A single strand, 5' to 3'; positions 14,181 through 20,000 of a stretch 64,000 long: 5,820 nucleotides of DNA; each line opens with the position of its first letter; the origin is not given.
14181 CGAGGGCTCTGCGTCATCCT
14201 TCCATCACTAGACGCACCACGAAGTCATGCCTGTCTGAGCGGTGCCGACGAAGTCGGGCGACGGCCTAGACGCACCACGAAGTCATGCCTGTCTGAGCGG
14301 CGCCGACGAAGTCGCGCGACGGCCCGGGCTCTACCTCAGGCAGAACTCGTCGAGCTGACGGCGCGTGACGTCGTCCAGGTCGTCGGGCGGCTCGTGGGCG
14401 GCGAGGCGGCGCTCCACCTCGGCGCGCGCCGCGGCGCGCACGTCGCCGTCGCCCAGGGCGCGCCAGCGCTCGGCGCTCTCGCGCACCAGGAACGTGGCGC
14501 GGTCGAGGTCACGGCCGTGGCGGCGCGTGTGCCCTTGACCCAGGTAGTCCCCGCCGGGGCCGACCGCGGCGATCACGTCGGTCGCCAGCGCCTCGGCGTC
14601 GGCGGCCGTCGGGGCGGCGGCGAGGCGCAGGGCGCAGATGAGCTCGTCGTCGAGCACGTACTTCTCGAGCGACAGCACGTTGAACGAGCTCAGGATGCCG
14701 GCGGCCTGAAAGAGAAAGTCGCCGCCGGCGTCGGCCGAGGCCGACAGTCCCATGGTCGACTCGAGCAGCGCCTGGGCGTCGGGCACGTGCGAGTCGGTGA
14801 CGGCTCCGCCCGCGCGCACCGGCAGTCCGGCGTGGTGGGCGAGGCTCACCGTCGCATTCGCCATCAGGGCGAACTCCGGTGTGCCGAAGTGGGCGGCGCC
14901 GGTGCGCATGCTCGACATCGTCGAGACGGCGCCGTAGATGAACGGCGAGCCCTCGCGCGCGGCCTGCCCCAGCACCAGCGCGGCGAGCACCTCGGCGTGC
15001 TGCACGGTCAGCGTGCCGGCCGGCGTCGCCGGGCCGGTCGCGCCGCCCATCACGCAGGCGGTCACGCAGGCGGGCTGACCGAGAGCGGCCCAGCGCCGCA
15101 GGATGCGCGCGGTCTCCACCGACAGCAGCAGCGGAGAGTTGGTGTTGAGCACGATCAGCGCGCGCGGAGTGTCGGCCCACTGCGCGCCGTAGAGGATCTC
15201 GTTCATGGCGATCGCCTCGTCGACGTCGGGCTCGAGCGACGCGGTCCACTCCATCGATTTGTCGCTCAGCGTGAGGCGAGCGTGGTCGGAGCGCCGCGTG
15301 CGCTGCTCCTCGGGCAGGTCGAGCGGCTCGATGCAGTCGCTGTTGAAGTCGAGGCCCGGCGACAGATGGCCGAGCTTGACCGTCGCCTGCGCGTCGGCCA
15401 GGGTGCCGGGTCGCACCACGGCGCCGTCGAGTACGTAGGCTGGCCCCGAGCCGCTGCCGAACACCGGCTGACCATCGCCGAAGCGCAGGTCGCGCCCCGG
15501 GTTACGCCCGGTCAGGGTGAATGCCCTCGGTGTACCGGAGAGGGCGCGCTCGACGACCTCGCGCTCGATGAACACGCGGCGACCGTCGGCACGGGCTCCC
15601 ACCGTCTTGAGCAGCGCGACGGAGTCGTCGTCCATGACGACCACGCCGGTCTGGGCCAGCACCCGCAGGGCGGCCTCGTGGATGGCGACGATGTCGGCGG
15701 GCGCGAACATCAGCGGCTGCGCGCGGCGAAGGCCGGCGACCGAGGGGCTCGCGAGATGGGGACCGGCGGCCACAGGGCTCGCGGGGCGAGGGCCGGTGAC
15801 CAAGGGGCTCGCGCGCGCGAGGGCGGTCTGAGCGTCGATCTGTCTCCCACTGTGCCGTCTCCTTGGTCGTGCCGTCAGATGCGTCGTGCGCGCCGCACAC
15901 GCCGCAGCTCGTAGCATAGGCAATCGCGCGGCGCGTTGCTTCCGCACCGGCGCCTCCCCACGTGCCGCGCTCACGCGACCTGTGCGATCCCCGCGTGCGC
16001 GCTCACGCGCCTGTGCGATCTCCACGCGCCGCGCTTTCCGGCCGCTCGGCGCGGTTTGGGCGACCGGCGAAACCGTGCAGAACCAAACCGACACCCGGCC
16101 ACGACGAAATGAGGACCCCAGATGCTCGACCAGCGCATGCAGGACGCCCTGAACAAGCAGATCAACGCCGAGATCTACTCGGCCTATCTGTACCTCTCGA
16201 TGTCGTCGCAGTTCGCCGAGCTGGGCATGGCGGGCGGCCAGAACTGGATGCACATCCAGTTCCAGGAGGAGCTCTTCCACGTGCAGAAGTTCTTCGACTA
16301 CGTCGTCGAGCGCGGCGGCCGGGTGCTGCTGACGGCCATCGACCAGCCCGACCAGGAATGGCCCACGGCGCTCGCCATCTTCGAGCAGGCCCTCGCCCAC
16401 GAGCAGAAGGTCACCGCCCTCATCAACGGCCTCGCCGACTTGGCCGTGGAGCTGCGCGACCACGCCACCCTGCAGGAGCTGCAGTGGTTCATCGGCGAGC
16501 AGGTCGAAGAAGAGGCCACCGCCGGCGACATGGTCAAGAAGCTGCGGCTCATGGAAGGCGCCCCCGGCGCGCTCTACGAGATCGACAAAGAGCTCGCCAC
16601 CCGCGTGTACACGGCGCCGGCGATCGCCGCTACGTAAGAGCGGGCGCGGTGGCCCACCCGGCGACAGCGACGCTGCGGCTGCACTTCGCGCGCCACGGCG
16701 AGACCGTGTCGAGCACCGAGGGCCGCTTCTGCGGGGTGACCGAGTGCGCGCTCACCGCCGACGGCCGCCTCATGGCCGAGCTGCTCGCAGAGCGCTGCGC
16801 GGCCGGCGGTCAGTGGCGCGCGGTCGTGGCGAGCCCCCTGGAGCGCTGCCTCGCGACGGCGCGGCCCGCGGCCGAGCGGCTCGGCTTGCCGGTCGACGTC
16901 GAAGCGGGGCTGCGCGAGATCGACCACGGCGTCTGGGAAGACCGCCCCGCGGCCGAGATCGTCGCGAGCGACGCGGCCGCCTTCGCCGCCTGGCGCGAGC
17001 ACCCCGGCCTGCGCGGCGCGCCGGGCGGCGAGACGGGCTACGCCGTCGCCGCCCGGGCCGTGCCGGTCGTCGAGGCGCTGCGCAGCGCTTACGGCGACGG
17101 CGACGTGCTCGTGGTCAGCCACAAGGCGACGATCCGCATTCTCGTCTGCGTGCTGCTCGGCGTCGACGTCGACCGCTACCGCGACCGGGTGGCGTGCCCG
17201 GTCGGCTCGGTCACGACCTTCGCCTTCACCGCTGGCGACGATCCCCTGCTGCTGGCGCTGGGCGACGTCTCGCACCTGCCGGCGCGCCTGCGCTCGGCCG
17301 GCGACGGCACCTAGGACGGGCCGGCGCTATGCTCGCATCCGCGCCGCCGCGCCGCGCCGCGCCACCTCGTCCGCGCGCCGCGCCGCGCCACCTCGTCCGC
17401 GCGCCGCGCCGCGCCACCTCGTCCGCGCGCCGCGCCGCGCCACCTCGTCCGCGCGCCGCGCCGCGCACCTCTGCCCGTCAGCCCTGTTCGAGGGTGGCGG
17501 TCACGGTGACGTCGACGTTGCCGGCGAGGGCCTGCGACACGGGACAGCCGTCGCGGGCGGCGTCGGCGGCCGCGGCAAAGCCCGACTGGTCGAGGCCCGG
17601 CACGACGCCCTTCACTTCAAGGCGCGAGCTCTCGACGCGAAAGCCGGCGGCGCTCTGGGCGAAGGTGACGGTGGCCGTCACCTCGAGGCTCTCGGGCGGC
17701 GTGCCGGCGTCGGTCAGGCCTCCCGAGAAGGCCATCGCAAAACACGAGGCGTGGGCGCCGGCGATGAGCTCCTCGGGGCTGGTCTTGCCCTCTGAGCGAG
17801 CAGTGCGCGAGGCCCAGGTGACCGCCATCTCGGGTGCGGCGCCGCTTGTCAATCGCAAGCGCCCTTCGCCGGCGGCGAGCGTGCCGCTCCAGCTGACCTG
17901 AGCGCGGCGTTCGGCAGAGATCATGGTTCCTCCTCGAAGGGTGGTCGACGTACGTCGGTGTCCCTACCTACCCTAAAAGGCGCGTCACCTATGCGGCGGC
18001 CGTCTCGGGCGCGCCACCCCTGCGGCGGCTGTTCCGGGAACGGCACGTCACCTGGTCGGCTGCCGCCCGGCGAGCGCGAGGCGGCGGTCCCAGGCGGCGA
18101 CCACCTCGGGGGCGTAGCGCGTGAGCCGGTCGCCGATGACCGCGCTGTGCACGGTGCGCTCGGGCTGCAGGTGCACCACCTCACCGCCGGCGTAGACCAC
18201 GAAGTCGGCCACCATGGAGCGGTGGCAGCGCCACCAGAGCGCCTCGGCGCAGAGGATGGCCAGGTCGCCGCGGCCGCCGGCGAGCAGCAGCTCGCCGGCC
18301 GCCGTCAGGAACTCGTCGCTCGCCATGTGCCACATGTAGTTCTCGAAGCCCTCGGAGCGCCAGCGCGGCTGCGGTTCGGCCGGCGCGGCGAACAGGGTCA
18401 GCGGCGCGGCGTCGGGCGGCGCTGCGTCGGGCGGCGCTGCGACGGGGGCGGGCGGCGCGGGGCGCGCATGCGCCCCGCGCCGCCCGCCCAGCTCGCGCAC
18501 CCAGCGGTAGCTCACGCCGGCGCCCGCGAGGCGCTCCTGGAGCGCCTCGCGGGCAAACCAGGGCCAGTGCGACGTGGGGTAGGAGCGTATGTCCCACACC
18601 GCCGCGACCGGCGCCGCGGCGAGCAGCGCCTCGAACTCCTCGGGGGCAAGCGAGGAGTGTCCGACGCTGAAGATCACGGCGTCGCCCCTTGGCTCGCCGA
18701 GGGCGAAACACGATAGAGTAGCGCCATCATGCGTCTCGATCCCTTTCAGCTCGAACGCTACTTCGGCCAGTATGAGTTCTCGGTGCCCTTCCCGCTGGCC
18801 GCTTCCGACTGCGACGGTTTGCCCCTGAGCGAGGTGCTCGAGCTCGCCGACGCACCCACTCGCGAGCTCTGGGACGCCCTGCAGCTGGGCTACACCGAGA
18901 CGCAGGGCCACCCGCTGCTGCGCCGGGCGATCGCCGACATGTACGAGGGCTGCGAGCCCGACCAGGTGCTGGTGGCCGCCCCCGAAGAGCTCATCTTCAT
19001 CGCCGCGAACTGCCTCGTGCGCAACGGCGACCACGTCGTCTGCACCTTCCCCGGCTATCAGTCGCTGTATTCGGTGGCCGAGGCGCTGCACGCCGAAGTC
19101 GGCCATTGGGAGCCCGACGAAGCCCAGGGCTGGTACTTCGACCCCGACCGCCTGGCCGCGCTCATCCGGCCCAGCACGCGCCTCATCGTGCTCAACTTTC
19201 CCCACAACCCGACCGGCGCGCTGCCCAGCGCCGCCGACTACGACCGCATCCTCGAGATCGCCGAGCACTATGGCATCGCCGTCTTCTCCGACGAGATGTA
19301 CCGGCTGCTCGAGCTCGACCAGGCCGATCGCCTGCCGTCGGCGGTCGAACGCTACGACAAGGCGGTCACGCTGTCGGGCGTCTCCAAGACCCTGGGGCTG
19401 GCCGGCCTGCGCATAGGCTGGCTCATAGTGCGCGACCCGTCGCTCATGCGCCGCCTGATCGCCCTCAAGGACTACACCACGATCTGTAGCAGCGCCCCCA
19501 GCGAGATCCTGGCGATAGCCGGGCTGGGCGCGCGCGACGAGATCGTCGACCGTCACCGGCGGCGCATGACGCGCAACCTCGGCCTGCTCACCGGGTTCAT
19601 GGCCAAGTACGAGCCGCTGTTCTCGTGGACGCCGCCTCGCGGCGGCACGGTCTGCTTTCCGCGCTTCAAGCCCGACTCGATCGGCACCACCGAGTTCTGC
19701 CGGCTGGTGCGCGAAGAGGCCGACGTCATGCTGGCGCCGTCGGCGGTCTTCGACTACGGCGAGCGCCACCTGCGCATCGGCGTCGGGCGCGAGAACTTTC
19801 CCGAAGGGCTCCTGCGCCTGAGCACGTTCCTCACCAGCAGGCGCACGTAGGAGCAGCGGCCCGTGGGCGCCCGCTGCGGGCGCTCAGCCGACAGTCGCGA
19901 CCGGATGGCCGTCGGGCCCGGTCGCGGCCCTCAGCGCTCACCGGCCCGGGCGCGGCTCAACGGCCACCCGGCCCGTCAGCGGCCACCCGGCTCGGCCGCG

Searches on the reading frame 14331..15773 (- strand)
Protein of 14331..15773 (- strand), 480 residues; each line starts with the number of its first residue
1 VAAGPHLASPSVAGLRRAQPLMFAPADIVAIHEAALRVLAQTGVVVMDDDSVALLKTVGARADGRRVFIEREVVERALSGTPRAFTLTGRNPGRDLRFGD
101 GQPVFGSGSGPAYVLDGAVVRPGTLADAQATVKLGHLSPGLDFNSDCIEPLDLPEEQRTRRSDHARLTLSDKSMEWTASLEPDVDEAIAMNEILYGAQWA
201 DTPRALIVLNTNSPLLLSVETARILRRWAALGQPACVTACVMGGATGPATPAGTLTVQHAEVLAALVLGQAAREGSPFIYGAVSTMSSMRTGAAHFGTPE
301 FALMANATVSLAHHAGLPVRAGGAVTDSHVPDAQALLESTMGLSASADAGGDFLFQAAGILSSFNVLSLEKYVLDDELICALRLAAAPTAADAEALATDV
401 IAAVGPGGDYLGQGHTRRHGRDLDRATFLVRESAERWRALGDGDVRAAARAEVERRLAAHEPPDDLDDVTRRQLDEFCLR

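Call 21: search_protein_families(library=pfam, proteins=[window:14331-15773:-], max_evalue=0.001)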
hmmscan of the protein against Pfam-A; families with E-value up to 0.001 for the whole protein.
window:14331-15773:- (480 aa): 1 family
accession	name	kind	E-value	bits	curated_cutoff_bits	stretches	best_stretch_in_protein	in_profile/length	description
PF06253.16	MTTB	-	1.2e-104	350.5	25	1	22-478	33-492/500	Trimethylamine methyltransferase (MTTB)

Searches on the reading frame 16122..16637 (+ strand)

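Call 21: search_protein_families(library=pfam, proteins=[window:16122-16637:+], max_evalue=0.001)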
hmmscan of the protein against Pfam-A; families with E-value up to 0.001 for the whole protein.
window:16122-16637:+ (171 aa): 1 family
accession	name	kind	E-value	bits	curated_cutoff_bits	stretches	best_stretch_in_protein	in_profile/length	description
PF00210.30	Ferritin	-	2.5e-38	131.6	24.5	1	8-144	2-142/142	Ferritin-like domain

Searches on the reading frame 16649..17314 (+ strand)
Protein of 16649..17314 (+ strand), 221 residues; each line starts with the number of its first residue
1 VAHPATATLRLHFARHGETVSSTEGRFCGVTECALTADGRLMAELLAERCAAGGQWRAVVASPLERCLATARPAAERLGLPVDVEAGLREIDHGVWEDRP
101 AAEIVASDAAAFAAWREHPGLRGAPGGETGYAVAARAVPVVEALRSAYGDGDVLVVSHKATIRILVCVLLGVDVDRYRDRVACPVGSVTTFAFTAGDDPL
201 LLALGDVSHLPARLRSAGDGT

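Call 21: search_protein_families(library=pfam, proteins=[window:16649-17314:+], max_evalue=0.001)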
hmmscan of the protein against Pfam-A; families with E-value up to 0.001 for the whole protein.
window:16649-17314:+ (221 aa): 1 family
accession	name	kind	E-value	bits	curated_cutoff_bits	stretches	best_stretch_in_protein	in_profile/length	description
PF00300.27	His_Phos_1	-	2.4e-50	171.4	21.7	1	11-197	1-185/194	Histidine phosphatase superfamily (branch 1)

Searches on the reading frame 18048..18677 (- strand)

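Call 21: search_protein_families(library=pfam, proteins=[window:18048-18677:-], max_evalue=0.001)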
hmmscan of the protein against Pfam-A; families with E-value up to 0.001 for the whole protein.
window:18048-18677:- (209 aa): 1 family
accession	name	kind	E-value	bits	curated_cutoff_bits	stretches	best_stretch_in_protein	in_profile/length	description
PF04343.18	DUF488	-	3e-22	79.9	22.2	2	100-159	63-120/121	Domain of unknown function DUF488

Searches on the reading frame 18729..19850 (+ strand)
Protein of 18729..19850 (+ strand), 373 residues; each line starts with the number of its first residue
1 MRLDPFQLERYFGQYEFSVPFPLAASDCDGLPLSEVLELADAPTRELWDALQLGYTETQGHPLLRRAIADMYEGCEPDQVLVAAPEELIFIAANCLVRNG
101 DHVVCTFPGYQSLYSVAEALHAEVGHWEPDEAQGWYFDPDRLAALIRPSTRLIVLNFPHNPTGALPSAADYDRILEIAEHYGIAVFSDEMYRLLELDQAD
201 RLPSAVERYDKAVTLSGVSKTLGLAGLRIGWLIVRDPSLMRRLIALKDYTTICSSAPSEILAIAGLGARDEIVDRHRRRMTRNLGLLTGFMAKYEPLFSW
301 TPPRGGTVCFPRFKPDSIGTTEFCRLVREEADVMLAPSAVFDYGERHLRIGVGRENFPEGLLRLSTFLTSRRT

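Call 21: search_protein_families(library=pfam, proteins=[window:18729-19850:+], max_evalue=0.001)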
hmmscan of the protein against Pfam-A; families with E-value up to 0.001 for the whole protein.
window:18729-19850:+ (373 aa): 2 families
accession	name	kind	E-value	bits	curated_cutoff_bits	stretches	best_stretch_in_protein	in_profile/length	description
PF00155.27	Aminotran_1_2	-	1.5e-39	136.7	19.7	1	24-352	7-346/361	Aminotransferase class I and II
PF04864.19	Alliinase_C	-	4.6e-05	22.9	22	1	207-260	181-234/363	Allinase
